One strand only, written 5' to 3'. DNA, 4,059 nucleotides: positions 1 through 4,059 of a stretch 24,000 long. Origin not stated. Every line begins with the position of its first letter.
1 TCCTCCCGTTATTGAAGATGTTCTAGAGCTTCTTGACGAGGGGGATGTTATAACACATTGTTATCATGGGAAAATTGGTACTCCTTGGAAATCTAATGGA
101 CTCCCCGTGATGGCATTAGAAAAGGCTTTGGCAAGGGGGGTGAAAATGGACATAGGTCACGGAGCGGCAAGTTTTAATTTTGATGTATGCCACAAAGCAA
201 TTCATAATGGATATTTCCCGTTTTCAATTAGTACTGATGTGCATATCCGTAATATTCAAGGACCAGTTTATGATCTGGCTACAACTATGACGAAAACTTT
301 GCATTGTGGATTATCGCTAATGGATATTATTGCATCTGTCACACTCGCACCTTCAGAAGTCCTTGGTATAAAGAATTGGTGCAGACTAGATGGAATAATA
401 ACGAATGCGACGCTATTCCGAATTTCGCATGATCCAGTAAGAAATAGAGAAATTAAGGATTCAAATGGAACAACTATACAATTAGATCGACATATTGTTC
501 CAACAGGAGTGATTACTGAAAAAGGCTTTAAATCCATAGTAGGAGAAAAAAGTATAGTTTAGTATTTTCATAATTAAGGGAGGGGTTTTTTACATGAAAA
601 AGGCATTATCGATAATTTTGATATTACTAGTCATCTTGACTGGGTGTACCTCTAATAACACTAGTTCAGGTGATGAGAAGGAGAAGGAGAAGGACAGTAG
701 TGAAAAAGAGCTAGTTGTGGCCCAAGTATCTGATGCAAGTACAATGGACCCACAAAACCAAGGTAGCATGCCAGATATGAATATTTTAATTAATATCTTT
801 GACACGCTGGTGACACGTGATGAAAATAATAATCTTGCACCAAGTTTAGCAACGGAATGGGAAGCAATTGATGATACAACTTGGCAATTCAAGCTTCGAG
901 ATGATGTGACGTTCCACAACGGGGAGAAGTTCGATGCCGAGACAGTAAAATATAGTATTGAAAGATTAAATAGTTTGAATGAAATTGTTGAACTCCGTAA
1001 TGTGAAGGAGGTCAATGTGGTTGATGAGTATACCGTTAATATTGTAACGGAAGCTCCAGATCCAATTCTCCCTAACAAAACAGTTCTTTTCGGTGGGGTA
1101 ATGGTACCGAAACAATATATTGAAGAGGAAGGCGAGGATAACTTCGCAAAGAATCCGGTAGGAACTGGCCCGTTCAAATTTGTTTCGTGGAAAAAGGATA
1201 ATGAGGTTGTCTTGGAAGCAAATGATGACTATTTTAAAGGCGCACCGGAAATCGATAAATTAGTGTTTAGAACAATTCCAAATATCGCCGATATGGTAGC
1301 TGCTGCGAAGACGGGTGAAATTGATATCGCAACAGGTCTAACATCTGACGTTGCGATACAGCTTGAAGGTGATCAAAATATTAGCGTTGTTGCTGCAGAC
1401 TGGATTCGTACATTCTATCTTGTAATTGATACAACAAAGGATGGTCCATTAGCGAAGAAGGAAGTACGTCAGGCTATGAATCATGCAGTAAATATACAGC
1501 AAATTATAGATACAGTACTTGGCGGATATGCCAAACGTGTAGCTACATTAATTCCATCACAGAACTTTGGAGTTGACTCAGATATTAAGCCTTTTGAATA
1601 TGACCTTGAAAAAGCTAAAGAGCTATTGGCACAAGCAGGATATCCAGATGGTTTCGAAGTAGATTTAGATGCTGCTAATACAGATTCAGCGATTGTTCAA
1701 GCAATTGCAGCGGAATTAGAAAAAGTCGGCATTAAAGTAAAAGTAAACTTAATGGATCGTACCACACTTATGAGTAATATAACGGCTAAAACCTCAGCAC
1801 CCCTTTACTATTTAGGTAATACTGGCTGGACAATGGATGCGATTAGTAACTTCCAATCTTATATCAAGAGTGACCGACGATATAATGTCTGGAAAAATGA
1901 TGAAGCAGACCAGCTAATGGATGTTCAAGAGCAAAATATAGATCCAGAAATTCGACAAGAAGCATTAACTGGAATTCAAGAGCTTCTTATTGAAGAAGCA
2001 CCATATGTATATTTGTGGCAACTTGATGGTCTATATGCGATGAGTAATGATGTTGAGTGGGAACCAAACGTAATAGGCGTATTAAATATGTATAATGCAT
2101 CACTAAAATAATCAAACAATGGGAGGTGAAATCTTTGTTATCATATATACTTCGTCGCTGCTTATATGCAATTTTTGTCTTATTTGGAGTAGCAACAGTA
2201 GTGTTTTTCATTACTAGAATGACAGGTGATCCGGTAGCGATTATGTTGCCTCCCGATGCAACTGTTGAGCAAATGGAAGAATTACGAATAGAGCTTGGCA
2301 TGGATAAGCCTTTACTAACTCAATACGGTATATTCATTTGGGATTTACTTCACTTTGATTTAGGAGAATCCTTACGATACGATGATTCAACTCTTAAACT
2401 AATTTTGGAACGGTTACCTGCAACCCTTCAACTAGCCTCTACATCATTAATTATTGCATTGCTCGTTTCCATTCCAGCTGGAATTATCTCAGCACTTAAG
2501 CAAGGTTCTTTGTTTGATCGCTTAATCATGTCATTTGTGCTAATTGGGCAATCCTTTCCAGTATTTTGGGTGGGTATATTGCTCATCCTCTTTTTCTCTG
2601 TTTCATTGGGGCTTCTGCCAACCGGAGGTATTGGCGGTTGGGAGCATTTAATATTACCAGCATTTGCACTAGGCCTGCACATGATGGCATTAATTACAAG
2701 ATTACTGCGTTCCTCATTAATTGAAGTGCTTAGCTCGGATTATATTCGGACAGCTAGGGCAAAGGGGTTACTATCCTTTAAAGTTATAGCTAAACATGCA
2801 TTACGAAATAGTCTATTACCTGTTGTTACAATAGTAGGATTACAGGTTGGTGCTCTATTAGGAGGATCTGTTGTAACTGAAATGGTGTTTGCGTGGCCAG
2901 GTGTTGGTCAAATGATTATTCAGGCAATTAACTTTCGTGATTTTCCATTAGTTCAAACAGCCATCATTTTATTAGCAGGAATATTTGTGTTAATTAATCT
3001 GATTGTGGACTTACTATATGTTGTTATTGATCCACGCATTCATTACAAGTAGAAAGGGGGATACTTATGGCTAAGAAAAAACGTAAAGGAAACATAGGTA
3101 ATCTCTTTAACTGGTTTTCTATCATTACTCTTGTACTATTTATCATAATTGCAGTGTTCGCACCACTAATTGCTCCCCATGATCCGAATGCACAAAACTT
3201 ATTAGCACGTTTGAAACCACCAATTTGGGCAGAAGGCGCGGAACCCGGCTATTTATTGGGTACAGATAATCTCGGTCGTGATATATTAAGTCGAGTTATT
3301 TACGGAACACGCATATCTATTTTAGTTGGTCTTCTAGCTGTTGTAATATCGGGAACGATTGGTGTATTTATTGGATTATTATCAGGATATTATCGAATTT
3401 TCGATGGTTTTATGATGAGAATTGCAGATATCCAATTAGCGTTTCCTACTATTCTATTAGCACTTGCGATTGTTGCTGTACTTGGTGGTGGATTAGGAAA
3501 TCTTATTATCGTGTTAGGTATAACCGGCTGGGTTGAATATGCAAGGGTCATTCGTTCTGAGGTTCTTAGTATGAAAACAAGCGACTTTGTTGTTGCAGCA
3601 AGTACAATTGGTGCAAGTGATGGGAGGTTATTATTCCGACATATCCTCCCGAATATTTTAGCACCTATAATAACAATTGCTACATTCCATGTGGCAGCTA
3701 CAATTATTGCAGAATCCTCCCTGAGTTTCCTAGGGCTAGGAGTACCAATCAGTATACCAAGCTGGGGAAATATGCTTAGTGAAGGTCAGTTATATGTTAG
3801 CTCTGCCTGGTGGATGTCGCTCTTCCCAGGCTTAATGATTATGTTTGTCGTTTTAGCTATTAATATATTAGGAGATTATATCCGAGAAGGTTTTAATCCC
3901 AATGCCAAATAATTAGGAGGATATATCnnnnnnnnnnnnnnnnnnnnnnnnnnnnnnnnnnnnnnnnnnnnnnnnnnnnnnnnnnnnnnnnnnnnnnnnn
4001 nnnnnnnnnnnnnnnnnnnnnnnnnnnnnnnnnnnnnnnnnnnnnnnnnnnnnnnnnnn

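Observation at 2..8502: Orphan peptide-import, triple-hydrolase, ThrC-like and RidA island with its own YheO-type regulator (best candidate for an undescribed pathway)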

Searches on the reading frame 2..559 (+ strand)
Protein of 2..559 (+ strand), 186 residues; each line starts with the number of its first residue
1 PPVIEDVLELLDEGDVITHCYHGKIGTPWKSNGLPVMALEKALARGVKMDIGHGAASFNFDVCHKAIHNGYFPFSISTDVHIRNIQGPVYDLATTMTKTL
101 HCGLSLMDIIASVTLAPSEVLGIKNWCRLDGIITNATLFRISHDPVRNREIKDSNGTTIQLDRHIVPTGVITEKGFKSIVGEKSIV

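Call 5: search_protein_families(library=pfam, proteins=[window:2-559:+])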
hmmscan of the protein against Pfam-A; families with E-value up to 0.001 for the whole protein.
window:2-559:+ (186 aa): 1 family
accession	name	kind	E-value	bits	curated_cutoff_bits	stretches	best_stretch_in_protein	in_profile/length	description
PF01979.26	Amidohydro_1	-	0.00052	19.8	25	0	62-123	234-300/345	Amidohydrolase family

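Call 6: search_protein_families(library=ncbifam, proteins=[window:2-559:+])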
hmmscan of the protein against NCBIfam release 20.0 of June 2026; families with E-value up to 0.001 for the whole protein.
window:2-559:+ (186 aa): 3 families
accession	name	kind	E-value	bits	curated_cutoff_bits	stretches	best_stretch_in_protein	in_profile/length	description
NF006689.0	PRK09237.1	equivalog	7.1e-47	159.8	371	1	1-173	196-366/383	amidohydrolase/deacetylase family metallohydrolase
TIGR03583.1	EF_0837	hypoth_equivalog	7.4e-43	147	432.15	1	1-172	189-359/365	amidohydrolase/deacetylase family metallohydrolase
NF009060.0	PRK12394.1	equivalog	6.3e-27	94.3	442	1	4-171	200-367/381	metallo-dependent hydrolase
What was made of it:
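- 2..562 (+): 3' part (186 codons) of a cog3964/PRK09237-type binuclear-metal amidohydrolase gene. The 5' half lies outside the window. NCBIfam PRK09237 scores 159.8 bits and EF_0837 147 bits on the fragment (call 6).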

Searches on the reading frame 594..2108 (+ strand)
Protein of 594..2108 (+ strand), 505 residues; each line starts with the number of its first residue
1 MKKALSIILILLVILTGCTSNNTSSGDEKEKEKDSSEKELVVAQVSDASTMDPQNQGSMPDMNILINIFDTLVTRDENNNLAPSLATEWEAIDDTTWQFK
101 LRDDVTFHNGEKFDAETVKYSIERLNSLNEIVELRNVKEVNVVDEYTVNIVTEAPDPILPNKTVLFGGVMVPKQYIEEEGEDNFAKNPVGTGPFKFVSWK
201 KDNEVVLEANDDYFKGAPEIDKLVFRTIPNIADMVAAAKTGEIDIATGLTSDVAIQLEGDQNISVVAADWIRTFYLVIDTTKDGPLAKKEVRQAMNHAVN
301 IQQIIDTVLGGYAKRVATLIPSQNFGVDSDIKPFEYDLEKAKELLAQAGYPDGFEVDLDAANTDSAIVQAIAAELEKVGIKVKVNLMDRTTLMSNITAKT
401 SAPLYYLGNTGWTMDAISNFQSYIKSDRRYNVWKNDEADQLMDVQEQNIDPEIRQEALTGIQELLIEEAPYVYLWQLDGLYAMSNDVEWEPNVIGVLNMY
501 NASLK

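Call 5: search_protein_families(library=pfam, proteins=[window:594-2108:+])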
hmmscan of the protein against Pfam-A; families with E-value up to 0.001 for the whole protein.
window:594-2108:+ (505 aa): 1 family
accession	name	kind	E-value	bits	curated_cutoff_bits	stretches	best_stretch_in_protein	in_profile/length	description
PF00496.27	SBP_bac_5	-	1.4e-85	288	32.4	1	81-427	2-364/368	Bacterial extracellular solute-binding proteins, family 5 Middle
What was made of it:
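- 594..2111 (+): Family-5 solute-binding lipoprotein of the ABC importer. SBP_bac_5 at 288 bits (call 5).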

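Call 6: search_protein_families(library=ncbifam, proteins=[window:594-2108:+])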
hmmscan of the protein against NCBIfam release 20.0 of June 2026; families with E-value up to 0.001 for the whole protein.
window:594-2108:+ (505 aa): 16 families
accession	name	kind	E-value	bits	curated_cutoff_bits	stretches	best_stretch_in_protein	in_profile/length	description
NF045468.1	Opp5A_nikA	equivalog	1.6e-55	188.5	600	1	16-389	2-370/488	nickel ABC transporter substrate-binding protein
TIGR02294.1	nickel_nikA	equivalog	2.6e-54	184.6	393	1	35-454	3-439/501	nickel ABC transporter substrate-binding protein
NF045467.1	Opp4A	equivalog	1.3e-50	172.2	650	1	23-488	20-539/556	oligopeptide ABC transporter substrate-binding protein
NF011942.0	PRK15413.1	equivalog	9.8e-49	166.4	594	1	37-474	27-480/512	glutathione ABC transporter substrate-binding protein GsiB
NF047575.1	opine_bind_CntA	exception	3.3e-47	161.2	800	1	3-352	7-362/535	staphylopine-dependent metal ABC transporter substrate-binding lipoprotein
NF043070.1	DppA_dipep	equivalog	5.5e-35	120.9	1005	1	66-386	58-411/535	dipeptide ABC transporter periplasmic-binding protein DppA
NF011689.0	PRK15109.1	equivalog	6.9e-33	114.1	560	1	8-474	4-507/547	ABC transporter substrate-binding protein SapA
TIGR04028.1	SBP_KPN_01854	hypoth_equivalog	6.3e-30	104.2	468.5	1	50-488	12-491/509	TIGR04028 family ABC transporter substrate-binding protein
NF011684.0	PRK15104.1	equivalog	1.7e-25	89.8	947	1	19-464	20-498/543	oligopeptide ABC transporter substrate-binding protein OppA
NF010149.0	PRK13626.1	equivalog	3.2e-22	78.9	476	1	61-238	143-314/552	HTH-type transcriptional regulator SgrR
NF007287.0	PRK09755.1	equivalog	2.4e-15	56.4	1098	2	140-472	157-498/535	ABC transporter substrate-binding protein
NF043077.1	MMSYN1_0169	equivalog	8.7e-07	27.8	650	1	50-112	50-113/896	oligopeptide ABC transporter substrate-binding protein OppA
NF041428.1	TrsH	subfamily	6e-06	26.4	150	1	1-38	1-38/149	TrsH/TraH family protein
NF041193.1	lipo_SP0191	subfamily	0.00013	22.1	75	1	1-50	1-50/190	SP0191 family lipoprotein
NF046038.1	NGK_0946_fam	subfamily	0.00044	20.7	45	0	1-50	1-47/102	NGK_0946 family protein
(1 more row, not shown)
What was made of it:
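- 594..2111 (+): Closest NCBIfam models are nickel NikA, Opp4A, GsiB and CntA, all far below their cut-offs (call 6).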

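Call 31: search_solved_structures(query=window:594-2108:+, max_evalue=1e-25)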
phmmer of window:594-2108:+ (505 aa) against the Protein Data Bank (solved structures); distinct sequences matched with E-value up to 1e-25: 42.
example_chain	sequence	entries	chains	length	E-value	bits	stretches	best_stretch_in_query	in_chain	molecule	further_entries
5u4o_A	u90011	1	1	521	3.2e-67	230.5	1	7-484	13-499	ABC transporter substrate-binding protein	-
6ofq_A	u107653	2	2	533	1.2e-53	185.7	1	137-474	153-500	Heme-binding protein A / AI-2 binding protein A | Heme-binding protein A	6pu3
8upi_A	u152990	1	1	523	7.7e-53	183.1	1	137-416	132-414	Peptide ABC transporter substrate-binding protein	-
8ch1_A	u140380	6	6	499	2.3e-43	151.9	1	49-496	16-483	Agrocinopine utilization periplasmic binding protein AccA | AccA | ABC transporter substrate binding protein (Agrocinopine)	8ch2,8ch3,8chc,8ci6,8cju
6hlx_A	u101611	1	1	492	5e-43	150.7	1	47-499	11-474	AgaA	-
4ra1_A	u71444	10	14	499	3.1e-41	144.8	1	50-497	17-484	ABC transporter, substrate binding protein (Agrocinopines A and B) | ABC transporter substrate-binding protein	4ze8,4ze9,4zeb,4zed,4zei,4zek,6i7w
8cke_A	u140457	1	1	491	3.2e-41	144.8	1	50-497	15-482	ABC transporter substrate-binding protein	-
4zec_A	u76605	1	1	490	3.4e-41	144.7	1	50-497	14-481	ABC transporter, substrate binding protein (Agrocinopines A and B)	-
8c6u_A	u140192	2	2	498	1.2e-40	142.9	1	51-492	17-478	Agrocinopine utilization periplasmic binding protein AccA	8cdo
1uqw_A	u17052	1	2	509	1.4e-40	142.7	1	36-474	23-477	PUTATIVE BINDING PROTEIN YLIB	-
8caw_A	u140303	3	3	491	2.3e-40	142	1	51-492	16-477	Agrocinopine utilization periplasmic binding protein AccA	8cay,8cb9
8c6r_A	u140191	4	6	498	2.3e-40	141.9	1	51-492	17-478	Agrocinopine utilization periplasmic binding protein AccA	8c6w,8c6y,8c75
6tfq_A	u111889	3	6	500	3.4e-38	134.8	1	45-490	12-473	ABC transporter substrate-binding protein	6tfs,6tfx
3tpa_A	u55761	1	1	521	1.3e-35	126.3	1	80-471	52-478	Heme-binding protein A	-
3t66_A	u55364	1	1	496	4.5e-35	124.5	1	49-351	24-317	Nickel ABC transporter (Nickel-binding protein)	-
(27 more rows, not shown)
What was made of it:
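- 594..2111 (+): Closest solved structures are 5u4o, HbpA, AccA, AgaA and YliB/GsiB (call 31).
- On Dpp/Opp oligopeptide ABC importer: The solved relatives bind glutathione/haem, opines and nickel complexes (call 31).
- The SBP's solved relatives include sugar-opine binders AccA and AgaA (call 31).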

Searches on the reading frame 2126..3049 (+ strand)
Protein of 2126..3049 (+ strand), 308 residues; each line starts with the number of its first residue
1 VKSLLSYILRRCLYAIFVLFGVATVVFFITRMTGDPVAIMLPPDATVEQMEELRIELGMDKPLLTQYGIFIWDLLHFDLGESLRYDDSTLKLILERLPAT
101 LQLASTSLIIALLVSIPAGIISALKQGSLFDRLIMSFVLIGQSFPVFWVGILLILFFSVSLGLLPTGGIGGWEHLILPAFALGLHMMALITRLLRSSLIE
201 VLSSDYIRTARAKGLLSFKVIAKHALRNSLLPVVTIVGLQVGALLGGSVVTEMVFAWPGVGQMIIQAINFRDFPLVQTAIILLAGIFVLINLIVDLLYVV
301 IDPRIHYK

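Call 5: search_protein_families(library=pfam, proteins=[window:2126-3049:+])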
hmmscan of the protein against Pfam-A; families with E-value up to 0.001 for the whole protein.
window:2126-3049:+ (308 aa): 2 families
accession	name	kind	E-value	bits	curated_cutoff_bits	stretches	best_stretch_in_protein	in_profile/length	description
PF00528.27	BPD_transp_1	-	4.5e-45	154.1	26.4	1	116-306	2-183/184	Binding-protein-dependent transport system inner membrane component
PF19300.4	BPD_transp_1_N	-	4.4e-10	40.2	23.8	1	5-104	2-114/114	Binding-prot-dependent transport system membrane comp, N-term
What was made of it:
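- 2126..3052 (+): ABC permease, DppB/NikB type. BPD_transp_1 plus BPD_transp_1_N (call 5).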

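Call 6: search_protein_families(library=ncbifam, proteins=[window:2126-3049:+])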
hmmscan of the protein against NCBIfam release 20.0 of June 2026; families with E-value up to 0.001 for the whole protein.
window:2126-3049:+ (308 aa): 17 families
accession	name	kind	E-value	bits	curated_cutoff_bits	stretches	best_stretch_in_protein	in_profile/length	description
NF045470.1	Opp2B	equivalog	9.7e-102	340.2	350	1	11-305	1-299/300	nickel ABC transporter permease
NF045469.1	Opp1B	equivalog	3.9e-87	292.6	380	1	6-305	3-306/307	nickel/cobalt ABC transporter permease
TIGR02789.1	nickel_nikB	equivalog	3.9e-86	289.3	447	1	5-306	2-307/314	nickel ABC transporter permease subunit NikB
NF011661.0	PRK15081.1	equivalog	1.1e-82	278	463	1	4-308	1-306/306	glutathione ABC transporter permease GsiC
NF007677.0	PRK10352.1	equivalog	2.6e-81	273.1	433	1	5-306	2-307/314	nickel ABC transporter permease subunit NikB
NF008161.0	PRK10914.1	equivalog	9.6e-79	265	590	2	173-308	203-338/339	dipeptide ABC transporter permease DppB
NF045472.1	Opp4B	equivalog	5.1e-73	246.1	450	1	5-305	2-318/319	oligopeptide ABC transporter permease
NF045471.1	Opp3B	equivalog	3.4e-72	243.5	480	1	6-306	3-303/308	oligopeptide ABC transporter permease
NF007008.0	PRK09471.1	equivalog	4.3e-68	230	388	1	5-307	2-306/306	oligopeptide ABC transporter permease OppB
NF011690.0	PRK15110.1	equivalog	5.6e-45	154.2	432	2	173-306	181-314/321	putrescine export ABC transporter permease SapB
NF011712.0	PRK15133.1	subfamily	4.6e-39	134.4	445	1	48-307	84-361/364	microcin C ABC transporter permease YejB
NF043081.1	MMSYN1_0165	equivalog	9.9e-32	110.4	350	1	90-306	168-385/388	oligopeptide ABC transporter permease OppB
NF045474.1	Opp2C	equivalog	1.9e-09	37.5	300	1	99-244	41-171/236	nickel transporter permease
NF045476.1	Opp4C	equivalog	1.9e-07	30.6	350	1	100-272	79-242/278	oligopeptide ABC transporter permease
NF045473.1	Opp1C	equivalog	1.3e-06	28.1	350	1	99-244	69-199/267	nickel/cobalt ABC transporter permease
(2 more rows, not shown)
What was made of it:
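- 2126..3052 (+): Best NCBIfam match is the Opp2B nickel permease at 340.2 bits against a cut-off of 350 (call 6).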

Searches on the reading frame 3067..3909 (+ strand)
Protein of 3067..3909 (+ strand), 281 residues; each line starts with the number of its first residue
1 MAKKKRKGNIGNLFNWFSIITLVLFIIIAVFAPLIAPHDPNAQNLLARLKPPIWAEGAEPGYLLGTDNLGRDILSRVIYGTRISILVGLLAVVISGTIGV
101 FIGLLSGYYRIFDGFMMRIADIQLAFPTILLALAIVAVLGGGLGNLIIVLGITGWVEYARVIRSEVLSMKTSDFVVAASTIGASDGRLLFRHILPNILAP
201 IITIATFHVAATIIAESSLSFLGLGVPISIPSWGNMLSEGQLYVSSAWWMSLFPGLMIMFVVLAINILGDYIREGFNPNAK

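Call 5: search_protein_families(library=pfam, proteins=[window:3067-3909:+])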
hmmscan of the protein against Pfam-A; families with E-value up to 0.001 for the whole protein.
window:3067-3909:+ (281 aa): 2 families
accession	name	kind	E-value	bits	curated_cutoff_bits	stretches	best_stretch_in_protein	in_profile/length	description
PF00528.27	BPD_transp_1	-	1e-28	100.8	26.4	1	99-278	1-180/184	Binding-protein-dependent transport system inner membrane component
PF12911.12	OppC_N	-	9.8e-09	35.4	23.9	1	16-52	17-53/53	N-terminal TM domain of oligopeptide transport permease C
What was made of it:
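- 3067..3912 (+): ABC permease, DppC/NikC type. OppC_N plus BPD_transp_1 (call 5).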

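Call 6: search_protein_families(library=ncbifam, proteins=[window:3067-3909:+])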
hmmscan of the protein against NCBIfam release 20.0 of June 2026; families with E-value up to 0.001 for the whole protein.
window:3067-3909:+ (281 aa): 22 families
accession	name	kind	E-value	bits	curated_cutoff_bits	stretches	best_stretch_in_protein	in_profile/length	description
NF045476.1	Opp4C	equivalog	1.3e-83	280.5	350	1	16-278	17-277/278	oligopeptide ABC transporter permease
NF045473.1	Opp1C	equivalog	3.1e-81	272.7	350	1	17-279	9-266/267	nickel/cobalt ABC transporter permease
NF045474.1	Opp2C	equivalog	1.4e-78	263.7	300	1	37-276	1-235/236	nickel transporter permease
TIGR02790.1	nickel_nikC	equivalog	2e-77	260.3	358.45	1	17-276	3-257/258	nickel ABC transporter permease subunit NikC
NF008160.0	PRK10913.1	equivalog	7e-73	245.7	483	1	18-280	35-298/300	dipeptide ABC transporter permease DppC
NF011662.0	PRK15082.1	equivalog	2.6e-66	224.1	484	1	20-279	44-299/303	glutathione ABC transporter permease GsiD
NF007738.0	PRK10417.1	equivalog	2.1e-64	217.7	335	1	18-279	14-270/277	nickel ABC transporter permease subunit NikC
NF047573.1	opine_perm_CntC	exception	1.2e-60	205.1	440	1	17-278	13-269/271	staphylopine uptake ABC transporter permease subunit CntC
NF007376.0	PRK09881.1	equivalog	2.5e-58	197.4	434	1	19-280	37-293/298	D,D-dipeptide ABC transporter permease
NF045475.1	Opp3C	equivalog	1.2e-56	192.2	450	1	59-280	105-327/328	oligopeptide ABC transporter permease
NF011935.0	PRK15406.1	equivalog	2.9e-46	158.6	433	1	11-279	35-300/302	oligopeptide ABC transporter permease OppC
NF043080.1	MMSYN1_0166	equivalog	6.8e-42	143.5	370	1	18-278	43-303/307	oligopeptide ABC transporter permease OppC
NF011691.0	PRK15111.1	equivalog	7.1e-40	137.4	379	1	19-276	33-291/296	putrescine export ABC transporter permease SapC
NF011596.0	PRK15021.1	subfamily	2.7e-35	122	439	1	63-279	122-338/341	microcin C ABC transporter permease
NF045470.1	Opp2B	equivalog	1.7e-08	34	350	1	71-225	81-255/300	nickel ABC transporter permease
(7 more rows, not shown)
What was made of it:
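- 3067..3912 (+): Opp4C scores 280.5, Opp1C 272.7 and Opp2C 263.7 bits, all below their cut-offs (call 6).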
